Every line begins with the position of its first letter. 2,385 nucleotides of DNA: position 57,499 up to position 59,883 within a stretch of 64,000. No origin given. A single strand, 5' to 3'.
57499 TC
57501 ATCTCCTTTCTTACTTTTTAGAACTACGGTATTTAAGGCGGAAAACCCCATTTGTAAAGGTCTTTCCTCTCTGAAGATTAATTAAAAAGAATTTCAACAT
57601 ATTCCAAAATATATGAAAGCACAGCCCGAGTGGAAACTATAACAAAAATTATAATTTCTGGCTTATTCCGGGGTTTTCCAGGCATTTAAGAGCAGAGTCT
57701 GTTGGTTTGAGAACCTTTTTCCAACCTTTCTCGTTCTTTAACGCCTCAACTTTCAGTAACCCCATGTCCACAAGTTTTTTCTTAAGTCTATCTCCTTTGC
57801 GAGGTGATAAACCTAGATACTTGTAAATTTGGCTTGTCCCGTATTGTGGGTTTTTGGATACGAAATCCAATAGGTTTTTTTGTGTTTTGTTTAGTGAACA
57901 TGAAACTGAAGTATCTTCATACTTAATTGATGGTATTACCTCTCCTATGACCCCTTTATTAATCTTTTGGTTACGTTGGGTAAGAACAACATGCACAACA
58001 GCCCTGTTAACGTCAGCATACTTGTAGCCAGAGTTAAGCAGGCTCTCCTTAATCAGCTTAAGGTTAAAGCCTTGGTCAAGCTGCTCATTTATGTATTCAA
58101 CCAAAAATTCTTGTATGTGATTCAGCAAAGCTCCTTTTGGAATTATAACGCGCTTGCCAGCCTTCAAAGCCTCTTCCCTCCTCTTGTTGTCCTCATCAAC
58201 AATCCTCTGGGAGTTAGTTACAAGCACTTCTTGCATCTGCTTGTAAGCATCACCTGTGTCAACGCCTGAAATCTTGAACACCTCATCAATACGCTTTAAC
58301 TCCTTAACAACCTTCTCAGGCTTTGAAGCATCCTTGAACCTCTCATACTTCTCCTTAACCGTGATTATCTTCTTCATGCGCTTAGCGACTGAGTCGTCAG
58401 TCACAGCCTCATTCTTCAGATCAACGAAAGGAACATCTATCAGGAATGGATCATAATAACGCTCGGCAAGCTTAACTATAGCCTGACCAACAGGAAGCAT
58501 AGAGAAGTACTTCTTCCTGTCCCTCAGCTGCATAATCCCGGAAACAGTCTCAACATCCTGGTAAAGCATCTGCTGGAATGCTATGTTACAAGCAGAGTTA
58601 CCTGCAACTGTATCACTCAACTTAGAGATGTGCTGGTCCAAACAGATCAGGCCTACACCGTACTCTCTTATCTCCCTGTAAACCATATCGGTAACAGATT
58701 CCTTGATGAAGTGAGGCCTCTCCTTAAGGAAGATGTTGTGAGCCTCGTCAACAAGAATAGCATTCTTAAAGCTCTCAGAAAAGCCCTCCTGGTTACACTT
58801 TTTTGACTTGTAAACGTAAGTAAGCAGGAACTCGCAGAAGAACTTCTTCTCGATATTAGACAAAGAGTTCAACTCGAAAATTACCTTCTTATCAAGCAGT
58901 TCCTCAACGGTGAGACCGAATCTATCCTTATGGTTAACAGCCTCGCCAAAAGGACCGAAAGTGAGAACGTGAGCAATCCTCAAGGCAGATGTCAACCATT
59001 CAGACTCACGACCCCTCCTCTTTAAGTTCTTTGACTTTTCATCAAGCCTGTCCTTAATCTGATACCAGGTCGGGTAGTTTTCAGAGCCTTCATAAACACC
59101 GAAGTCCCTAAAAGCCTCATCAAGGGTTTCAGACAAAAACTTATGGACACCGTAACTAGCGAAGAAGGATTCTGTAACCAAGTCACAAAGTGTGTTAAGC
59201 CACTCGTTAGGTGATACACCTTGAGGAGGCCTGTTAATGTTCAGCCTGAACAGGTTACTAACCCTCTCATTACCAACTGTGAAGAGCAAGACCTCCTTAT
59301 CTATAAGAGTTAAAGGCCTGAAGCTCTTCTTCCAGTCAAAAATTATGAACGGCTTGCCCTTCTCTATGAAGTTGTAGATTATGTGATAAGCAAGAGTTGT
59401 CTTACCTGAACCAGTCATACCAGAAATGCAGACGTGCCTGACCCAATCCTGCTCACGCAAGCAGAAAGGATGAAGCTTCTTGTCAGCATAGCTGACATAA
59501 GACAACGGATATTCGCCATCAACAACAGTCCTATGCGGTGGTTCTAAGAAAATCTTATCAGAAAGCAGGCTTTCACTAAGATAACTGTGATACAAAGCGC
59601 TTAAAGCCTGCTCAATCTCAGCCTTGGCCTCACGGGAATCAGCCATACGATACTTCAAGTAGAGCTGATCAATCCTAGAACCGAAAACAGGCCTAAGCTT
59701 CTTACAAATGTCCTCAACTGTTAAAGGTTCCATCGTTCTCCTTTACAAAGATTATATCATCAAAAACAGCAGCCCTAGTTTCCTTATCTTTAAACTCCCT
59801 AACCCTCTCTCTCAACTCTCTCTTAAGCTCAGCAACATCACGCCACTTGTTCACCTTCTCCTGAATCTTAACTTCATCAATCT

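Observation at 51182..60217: Candidate uncharacterised membrane system: HerA/VirB4-type ATPase+wHTH with about ten small membrane, lipoprotein and secreted proteins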

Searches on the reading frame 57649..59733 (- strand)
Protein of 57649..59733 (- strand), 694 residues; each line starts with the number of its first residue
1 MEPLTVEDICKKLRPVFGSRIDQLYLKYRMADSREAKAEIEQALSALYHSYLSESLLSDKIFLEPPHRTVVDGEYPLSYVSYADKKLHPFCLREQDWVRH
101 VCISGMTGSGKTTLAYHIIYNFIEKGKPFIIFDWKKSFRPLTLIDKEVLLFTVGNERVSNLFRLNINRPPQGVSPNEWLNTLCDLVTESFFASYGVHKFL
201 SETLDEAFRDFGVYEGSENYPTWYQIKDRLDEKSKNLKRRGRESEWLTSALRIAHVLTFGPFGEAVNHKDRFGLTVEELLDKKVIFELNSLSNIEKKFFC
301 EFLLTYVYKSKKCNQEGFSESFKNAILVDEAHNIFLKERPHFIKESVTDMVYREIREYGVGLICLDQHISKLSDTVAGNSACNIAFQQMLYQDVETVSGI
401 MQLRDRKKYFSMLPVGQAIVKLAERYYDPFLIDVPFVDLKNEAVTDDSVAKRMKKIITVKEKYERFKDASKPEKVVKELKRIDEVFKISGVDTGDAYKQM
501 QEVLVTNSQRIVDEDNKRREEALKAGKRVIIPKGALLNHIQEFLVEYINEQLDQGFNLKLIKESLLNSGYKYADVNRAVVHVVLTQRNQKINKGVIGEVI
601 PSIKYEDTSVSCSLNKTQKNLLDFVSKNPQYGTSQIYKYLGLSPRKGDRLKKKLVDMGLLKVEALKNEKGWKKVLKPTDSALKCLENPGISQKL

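Call 3: search_protein_families(library=pfam, max_evalue=0.1, proteins=[window:57649-59733:-])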
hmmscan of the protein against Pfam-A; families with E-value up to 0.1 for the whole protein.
window:57649-59733:- (694 aa): 18 families
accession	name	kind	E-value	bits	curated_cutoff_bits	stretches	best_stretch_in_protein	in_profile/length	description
PF01935.23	DUF87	-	4.4e-10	40.5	23.2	1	90-182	14-101/220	Helicase HerA, central domain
PF04851.21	ResIII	-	1.7e-08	35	22.5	1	99-130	24-57/164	Type III restriction enzyme, res subunit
PF20720.3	nSTAND3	-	3.3e-06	27.3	27.2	1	99-132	18-52/155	Novel STAND NTPase 3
PF05707.18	Zot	-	1.3e-05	25.2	20.3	1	318-377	72-136/197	Zonular occludens toxin (Zot)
PF05872.18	HerA_C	-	0.00011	21.4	22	0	316-384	251-317/502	Helicase HerA-like C-terminal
PF00931.28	NB-ARC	-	0.00044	20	23.5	1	93-134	13-54/248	NB-ARC domain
PF10412.15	TrwB_AAD_bind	-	0.0014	18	20.5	1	98-137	15-54/387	Type IV secretion-system coupling protein DNA-binding domain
PF06745.19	ATPase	-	0.0078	16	26.6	1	99-130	20-52/231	KaiC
PF00004.35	AAA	-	0.02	15.8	21.2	0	101-132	1-29/131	ATPase family associated with various cellular activities (AAA)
PF00270.35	DEAD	-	0.022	14.9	26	0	99-127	15-45/167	DEAD/DEAH box helicase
PF24883.2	NPHP3_N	-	0.026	15.2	24.8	1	100-132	24-56/164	Nephrocystin 3, N-terminal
PF25199.1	nSTAND_NTPase5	-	0.028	14.7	34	0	93-140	36-84/145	Novel STAND NTPase 5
PF05729.18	NACHT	-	0.029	14.6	26.7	1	99-121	1-23/167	NACHT domain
PF13401.12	AAA_22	-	0.033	14.9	27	0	100-138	7-45/130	AAA domain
PF13173.12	AAA_14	-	0.033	14.6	27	0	101-135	5-38/129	AAA domain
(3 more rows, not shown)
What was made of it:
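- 57649..59733 (-): Soluble FtsK-HerA-superfamily ATPase (694 aa). Domain order: N-terminal helical domain, DptH/VirB4-like P-loop core (aa ~75-440), variable helical linker, C-terminal MarR-type wHTH (aa ~616-686). Pfam DUF87 scores 40.5 bits (call 3).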

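Call 8: find_homologous_proteins(query=window:57649-59733:-)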
Query window:57649-59733:- (694 aa): 770 proteins with E <= 0.001 among 8000 candidates; the best 120 are listed.
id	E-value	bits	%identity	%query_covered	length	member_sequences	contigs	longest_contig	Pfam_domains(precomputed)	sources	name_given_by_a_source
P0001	0.0e+0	1293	80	100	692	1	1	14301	PF01935.24,PF04851.22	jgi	-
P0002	0.0e+0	1248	78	100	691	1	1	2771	PF01935.24,PF04851.22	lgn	-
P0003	0.0e+0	1230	77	100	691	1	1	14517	PF01935.24,PF04851.22,PF20720.4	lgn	-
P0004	0.0e+0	1221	75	100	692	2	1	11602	PF01935.24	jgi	jgi:hypothetical protein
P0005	6.0e-291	985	62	99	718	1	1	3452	PF01935.24,PF04851.22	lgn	-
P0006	8.2e-288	974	61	99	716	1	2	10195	PF01935.24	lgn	-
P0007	1.8e-286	970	62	99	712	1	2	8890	PF01935.24,PF04851.22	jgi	-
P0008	8.5e-282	955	60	99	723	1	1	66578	PF01935.24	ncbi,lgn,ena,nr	ncbi:MAG: ATP-binding protein [Nanoarchaeota archaeon]|nr:ATP-binding protein [Nanoarchaeota archaeo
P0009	1.5e-281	954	58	99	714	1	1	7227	PF01935.24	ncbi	-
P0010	2.0e-281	953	59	99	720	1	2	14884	PF01935.24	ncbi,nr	ncbi:MAG: DUF87 domain-containing protein [Nanoarchaeota archaeon]|nr:DUF87 domain-containing protei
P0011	3.2e-281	953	59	99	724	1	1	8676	PF01935.24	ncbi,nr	ncbi:ATP-binding protein, partial [Candidatus Woesearchaeota archaeon]|nr:ATP-binding protein [Candi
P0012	1.4e-280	951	59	99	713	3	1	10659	PF01935.24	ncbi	-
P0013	2.1e-280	950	60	99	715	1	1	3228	PF01935.24,PF04851.22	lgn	-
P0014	4.2e-280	949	59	99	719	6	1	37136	PF01935.24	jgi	jgi:hypothetical protein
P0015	9.2e-280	948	60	99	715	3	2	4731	PF01935.24,PF04851.22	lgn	-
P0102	1.2e-217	743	52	98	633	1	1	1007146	PF01935.24,PF05707.19,PF04851.22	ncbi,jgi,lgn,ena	ncbi:MAG: DUF87 domain-containing protein [Candidatus Woesearchaeota archaeon]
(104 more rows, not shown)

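Call 9: search_protein_families(library=ncbifam, max_evalue=0.01, proteins=[window:57649-59733:-])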
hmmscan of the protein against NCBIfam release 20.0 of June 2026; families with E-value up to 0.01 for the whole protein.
window:57649-59733:- (694 aa): 8 families
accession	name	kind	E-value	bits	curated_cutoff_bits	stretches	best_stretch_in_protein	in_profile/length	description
NF053655.1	CedD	equivalog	1e-18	67.4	600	2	86-138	209-261/527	DNA-translocating ATPase CedD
NF033849.1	ser_rich_anae_1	subfamily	1.2e-18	65.9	650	1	89-425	751-1133/1163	serine-rich protein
TIGR03743.1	SXT_TraD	subfamily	4.7e-06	25.3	366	1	87-136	164-213/636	conjugative transfer system coupling protein TraD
TIGR02746.1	TraC-F-type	equivalog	0.00049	18.1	567.05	0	102-142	434-474/800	type IV secretion system protein TraC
NF041447.1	TrbC_conju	equivalog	0.0025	16.3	800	1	92-135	123-166/685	F-type conjugative transfer protein TrbC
TIGR00929.1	VirB4_CagE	subfamily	0.003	15.8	643.1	0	97-142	436-482/792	VirB4 family type IV secretion/conjugal transfer ATPase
NF006799.0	PRK09302.1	equivalog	0.0082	14.7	408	0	101-137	276-312/515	circadian clock protein KaiC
TIGR02759.1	TraD_Ftype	equivalog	0.0093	14.8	521.35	0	94-137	172-215/566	type IV conjugative transfer system coupling protein TraD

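Call 10: find_encoding_contigs(protein=P0001, flank=10000, max_places=3)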
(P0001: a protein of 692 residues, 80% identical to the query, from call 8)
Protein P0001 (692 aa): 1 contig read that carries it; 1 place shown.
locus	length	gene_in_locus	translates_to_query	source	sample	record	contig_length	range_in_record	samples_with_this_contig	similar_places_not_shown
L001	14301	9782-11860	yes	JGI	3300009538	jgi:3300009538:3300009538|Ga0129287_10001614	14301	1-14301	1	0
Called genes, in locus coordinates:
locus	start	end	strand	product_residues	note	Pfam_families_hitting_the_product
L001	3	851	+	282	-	?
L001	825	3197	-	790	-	PF22548:AEP-TOTE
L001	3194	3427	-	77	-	-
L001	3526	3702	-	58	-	-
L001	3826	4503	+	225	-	-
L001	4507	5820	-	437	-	PF00589:Phage_integrase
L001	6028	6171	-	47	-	-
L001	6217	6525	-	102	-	PF00338:Ribosomal_S10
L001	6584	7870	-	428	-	PF00009:GTP_EFTU, PF01926:MMR_HSR1 (faint), PF03144:GTP_EFTU_D2, PF03143:GTP_EFTU_D3, PF22594:GTP-eEF1A_C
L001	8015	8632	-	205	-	PF02353:CMAS (weak), PF13489:Methyltransf_23, PF07021:MetW, PF13847:Methyltransf_31, PF08241:Methyltransf_11, PF08242:Methyltransf_12, PF13649:Methyltransf_25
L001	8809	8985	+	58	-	-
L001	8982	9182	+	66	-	-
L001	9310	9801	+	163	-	-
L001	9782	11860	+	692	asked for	PF01935:DUF87, PF04851:ResIII (faint)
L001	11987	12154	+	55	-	-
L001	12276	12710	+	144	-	-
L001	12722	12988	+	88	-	-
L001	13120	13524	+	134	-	-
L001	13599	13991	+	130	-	-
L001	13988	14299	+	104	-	?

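Call 11: find_encoding_contigs(protein=P0008, flank=10000, max_places=3)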
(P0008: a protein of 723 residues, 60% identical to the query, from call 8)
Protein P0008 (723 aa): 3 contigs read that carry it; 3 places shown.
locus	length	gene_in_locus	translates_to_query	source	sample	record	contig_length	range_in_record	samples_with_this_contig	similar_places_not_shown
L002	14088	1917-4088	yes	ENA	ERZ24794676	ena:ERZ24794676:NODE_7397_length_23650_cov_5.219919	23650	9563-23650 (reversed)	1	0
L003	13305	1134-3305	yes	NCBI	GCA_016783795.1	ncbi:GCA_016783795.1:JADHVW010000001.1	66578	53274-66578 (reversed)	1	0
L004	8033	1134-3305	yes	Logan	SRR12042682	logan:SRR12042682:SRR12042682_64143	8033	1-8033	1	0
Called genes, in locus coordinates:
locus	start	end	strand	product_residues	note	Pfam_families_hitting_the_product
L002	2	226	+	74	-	?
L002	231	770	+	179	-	-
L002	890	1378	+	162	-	-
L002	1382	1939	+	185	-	-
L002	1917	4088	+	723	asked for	PF01935:DUF87 (weak)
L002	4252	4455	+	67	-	-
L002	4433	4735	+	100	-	-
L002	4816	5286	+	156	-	PF02085:Cytochrom_CIII, PF14522:Cytochrome_C7 (faint)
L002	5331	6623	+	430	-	PF00595:PDZ, PF13180:PDZ_2 (weak), PF17820:PDZ_6, PF03572:Peptidase_S41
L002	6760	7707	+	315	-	PF00005:ABC_tran, PF13304:AAA_21 (weak), PF08352:oligo_HPY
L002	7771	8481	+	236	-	-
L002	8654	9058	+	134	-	-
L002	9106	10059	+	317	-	PF00005:ABC_tran, PF02463:SMC_N (weak), PF13401:AAA_22 (weak), PF13304:AAA_21 (weak), PF08352:oligo_HPY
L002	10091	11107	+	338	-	PF19300:BPD_transp_1_N, PF00528:BPD_transp_1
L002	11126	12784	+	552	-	PF00496:SBP_bac_5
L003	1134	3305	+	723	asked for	PF01935:DUF87 (weak)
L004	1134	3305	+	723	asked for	PF01935:DUF87 (weak)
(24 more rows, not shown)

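Call 12: find_encoding_contigs(protein=P0102, flank=10000, max_places=3)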
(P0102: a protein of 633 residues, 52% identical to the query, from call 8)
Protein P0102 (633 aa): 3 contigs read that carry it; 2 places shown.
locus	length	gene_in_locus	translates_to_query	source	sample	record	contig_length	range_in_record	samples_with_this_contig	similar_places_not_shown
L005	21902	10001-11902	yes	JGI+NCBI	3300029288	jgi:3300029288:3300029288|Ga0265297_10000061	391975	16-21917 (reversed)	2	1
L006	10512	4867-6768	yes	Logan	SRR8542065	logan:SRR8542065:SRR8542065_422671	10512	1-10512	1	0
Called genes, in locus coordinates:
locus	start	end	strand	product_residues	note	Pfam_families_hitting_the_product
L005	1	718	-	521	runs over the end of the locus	-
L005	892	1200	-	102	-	PF00338:Ribosomal_S10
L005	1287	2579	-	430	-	PF00009:GTP_EFTU, PF03144:GTP_EFTU_D2, PF03143:GTP_EFTU_D3, PF22594:GTP-eEF1A_C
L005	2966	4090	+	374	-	PF01230:HIT, PF11969:DcpS_C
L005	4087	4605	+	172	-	PF01230:HIT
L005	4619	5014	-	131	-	-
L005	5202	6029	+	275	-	PF02498:Bro-N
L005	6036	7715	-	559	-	PF03485:Arg_tRNA_synt_N, PF00750:tRNA-synt_1d, PF05746:DALR_1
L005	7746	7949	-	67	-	-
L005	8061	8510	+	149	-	-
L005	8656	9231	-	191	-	-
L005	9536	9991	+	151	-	-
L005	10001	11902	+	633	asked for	PF01935:DUF87 (weak), PF04851:ResIII (faint), PF05707:Zot (faint)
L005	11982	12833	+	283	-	-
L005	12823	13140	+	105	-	-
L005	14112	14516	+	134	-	-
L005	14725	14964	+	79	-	-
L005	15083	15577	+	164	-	-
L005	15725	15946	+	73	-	-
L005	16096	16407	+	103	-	-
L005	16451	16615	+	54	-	-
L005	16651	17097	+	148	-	-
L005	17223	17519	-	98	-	-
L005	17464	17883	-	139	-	-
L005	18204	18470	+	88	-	-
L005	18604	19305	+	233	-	-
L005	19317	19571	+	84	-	-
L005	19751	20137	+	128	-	-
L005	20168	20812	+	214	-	-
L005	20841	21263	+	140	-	-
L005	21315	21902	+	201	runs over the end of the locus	?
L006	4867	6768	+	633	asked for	PF01935:DUF87 (weak), PF04851:ResIII (faint), PF05707:Zot (faint)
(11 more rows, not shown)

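Call 14: search_solved_structures(query=window:57649-59733:-, max_evalue=1)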
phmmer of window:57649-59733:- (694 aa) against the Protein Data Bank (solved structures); distinct sequences matched with E-value up to 1: 4.
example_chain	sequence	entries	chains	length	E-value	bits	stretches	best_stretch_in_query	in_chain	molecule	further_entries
8yho_A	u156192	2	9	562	9.4e-07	30.8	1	270-448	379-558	DUF87 domain-containing protein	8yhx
4d2i_A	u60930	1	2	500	0.0063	18.1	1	309-420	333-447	HERA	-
11kk_A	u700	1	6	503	0.0065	18.1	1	311-432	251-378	HerA like helicase YjgR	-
8wiv_A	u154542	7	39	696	0.05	15.1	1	316-501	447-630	Helicase HerA central domain-containing protein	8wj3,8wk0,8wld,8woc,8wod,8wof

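Call 17: find_related_loci(query=A1, collection=genome_contigs, flank=10000)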
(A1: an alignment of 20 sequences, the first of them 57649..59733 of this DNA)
Query A1 (694 aa) in genome_contigs; peptide patterns used: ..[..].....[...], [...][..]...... (x = any residue, [..] = any of these).
599 stretches matched a pattern (row limit reached: there are more); 50 encode a relative of the query (tblastn E <= 1e-3); 50 distinct loci.
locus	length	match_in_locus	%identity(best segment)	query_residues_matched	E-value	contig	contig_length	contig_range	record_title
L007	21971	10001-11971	52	4-685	0e+0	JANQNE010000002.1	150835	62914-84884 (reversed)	MAG: Candidatus Nanoarchaeia archaeon isolate PL23a_bin.30 k99_1550216, whole genome shotgun sequence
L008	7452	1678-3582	52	2-686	0e+0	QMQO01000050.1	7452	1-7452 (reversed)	MAG: Candidatus Woesearchaeota archaeon isolate B72_G16 B72_Guay16_scaffold_09093, whole genome shotgun sequence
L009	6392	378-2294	51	4-675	0e+0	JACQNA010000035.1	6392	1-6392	MAG: Candidatus Woesearchaeota archaeon isolate NC_groundwater_1243_Ag_S-0.1um_52_42 S_p1_S3_coassembly_k141_711736, who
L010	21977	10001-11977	53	4-676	0e+0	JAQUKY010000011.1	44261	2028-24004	MAG: Candidatus Nanoarchaeia archaeon isolate STD1_118 NODE_1629_length_44261_cov_10.393483_Sandtown_D1, whole genome sh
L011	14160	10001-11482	61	4-495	0e+0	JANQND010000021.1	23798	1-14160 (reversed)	MAG: Candidatus Nanoarchaeia archaeon isolate PL25a_bin.96 k99_4428962, whole genome shotgun sequence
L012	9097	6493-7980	61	1-496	0e+0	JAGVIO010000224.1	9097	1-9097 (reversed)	MAG: archaeon isolate DeMMO1_7 c_000000003311, whole genome shotgun sequence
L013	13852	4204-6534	54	4-676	0e+0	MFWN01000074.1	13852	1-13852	MAG: Candidatus Pacearchaeota archaeon RBG_13_36_9 RBG_13_scaffold_5919, whole genome shotgun sequence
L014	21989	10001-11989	50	4-676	0e+0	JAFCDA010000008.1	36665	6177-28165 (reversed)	Candidatus Pacearchaeota archaeon isolate Meg19_1012_Bin_253 Meg19_1012_Bin_253_scaffold_7460, whole genome shotgun sequ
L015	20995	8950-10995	47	2-683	0e+0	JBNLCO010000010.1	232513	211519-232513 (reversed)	MAG: Candidatus Pacearchaeota archaeon isolate C1C2.bin.74.orig k141_945549, whole genome shotgun sequence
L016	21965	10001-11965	49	4-680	0e+0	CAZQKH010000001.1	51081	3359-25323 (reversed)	MAG TPA_asm: Candidatus Woesearchaeota archaeon isolate SRP191223_co2_5 genome assembly, contig: NODE_118_length_51081_c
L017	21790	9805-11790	50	4-680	0e+0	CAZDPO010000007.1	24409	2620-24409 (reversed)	MAG TPA_asm: Candidatus Woesearchaeota archaeon isolate SRP178699_co1_618 genome assembly, contig: NODE_2348_length_2440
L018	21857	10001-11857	49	3-676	0e+0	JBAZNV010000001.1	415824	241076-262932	MAG: Candidatus Pacearchaeota archaeon isolate SO_2017_LW4_79 scaffold_53_c1_LW137-91_2017, whole genome shotgun sequenc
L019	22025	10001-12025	48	4-676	0e+0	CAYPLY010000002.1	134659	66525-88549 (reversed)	MAG TPA_asm: Candidatus Woesearchaeota archaeon isolate binchicken_co22_156 genome assembly, contig: NODE_113_length_134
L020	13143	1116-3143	47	3-678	0e+0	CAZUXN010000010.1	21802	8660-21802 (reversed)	MAG TPA_asm: Candidatus Woesearchaeota archaeon isolate binchicken_co100_289 genome assembly, contig: NODE_3638_length_2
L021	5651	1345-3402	49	2-678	0e+0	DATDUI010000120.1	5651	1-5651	MAG TPA_asm: Candidatus Nanoarchaeia archaeon isolate SMAG_U8054 k141_121050, whole genome shotgun sequence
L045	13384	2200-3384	34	61-461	2e-67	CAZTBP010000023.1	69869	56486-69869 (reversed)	MAG TPA_asm: uncultured Ignavibacteriales bacterium isolate binchicken_co17_316 genome assembly, contig: NODE_1241_lengt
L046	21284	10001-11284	34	6-439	8e-63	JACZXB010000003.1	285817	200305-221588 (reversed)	MAG: Candidatus Zixiibacteriota bacterium isolate B22T1B11 B22T1B11_NODE5, whole genome shotgun sequence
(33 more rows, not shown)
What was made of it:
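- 57649..59733 (-): Homologues are 45-80% identical and named Woese-/Pace-/Nanoarchaeota (calls 8, 17).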

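Call 20: search_protein_families(library=padloc, max_evalue=0.01, proteins=[window:57649-59733:-])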
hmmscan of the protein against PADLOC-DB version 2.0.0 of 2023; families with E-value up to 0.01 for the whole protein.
window:57649-59733:- (694 aa): 7 families
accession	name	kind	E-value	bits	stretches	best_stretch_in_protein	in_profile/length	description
PDLC04140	mad8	-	1.6e-11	42.3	1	99-399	28-264/314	mads_8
PDLC04105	HerA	-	1.5e-08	31.7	1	324-420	420-522/576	-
PDLC01055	HerA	-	3.5e-06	24.1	0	279-379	378-474/532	Type III coevolved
PDLC02350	AbiO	-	0.00011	19.1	1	100-132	194-226/468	AbiO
PDLC05079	PDC-S73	-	0.00015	18.7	1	82-126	175-219/752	-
PDLC04098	HerA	-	0.0042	13.7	0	346-383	557-592/686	-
PDLC01866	CARF3--CARF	-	0.0052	14.8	0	582-673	111-193/207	-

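Call 24: find_encoding_contigs(protein=P0003, flank=10000, max_places=2)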
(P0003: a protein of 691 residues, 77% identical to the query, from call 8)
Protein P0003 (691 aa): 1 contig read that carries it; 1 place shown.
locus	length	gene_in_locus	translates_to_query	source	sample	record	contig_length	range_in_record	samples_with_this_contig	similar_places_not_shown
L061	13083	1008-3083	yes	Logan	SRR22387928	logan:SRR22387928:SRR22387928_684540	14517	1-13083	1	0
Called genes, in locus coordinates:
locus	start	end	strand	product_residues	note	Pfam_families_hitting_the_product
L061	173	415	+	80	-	-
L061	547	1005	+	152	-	-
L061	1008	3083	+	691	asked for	PF01935:DUF87 (weak), PF04851:ResIII (faint), PF20720:nSTAND3 (faint)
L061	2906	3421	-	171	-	-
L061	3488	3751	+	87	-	-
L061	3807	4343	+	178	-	-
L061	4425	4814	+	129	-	-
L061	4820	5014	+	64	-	-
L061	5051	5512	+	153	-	-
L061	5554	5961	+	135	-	PF10614:CsgF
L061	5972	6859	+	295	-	PF03783:CsgG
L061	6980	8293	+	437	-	-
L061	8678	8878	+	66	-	-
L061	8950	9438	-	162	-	-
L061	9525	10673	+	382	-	PF05559:DUF763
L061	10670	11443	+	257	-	PF07505:DUF5131 (weak), PF04055:Radical_SAM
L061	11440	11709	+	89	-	-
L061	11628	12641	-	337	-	PF04055:Radical_SAM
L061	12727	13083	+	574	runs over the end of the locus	PF14716:HHH_8, PF14520:HHH_5, PF14791:DNA_pol_B_thumb, PF02811:PHP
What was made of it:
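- L061 has the same flanks (DUF763, two radical-SAM genes, PolX) but a different array of similar size that includes CsgF and CsgG (call 24). A sister genome carries other bacterial envelope genes (CsgF/CsgG) in the same slot (call 24).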
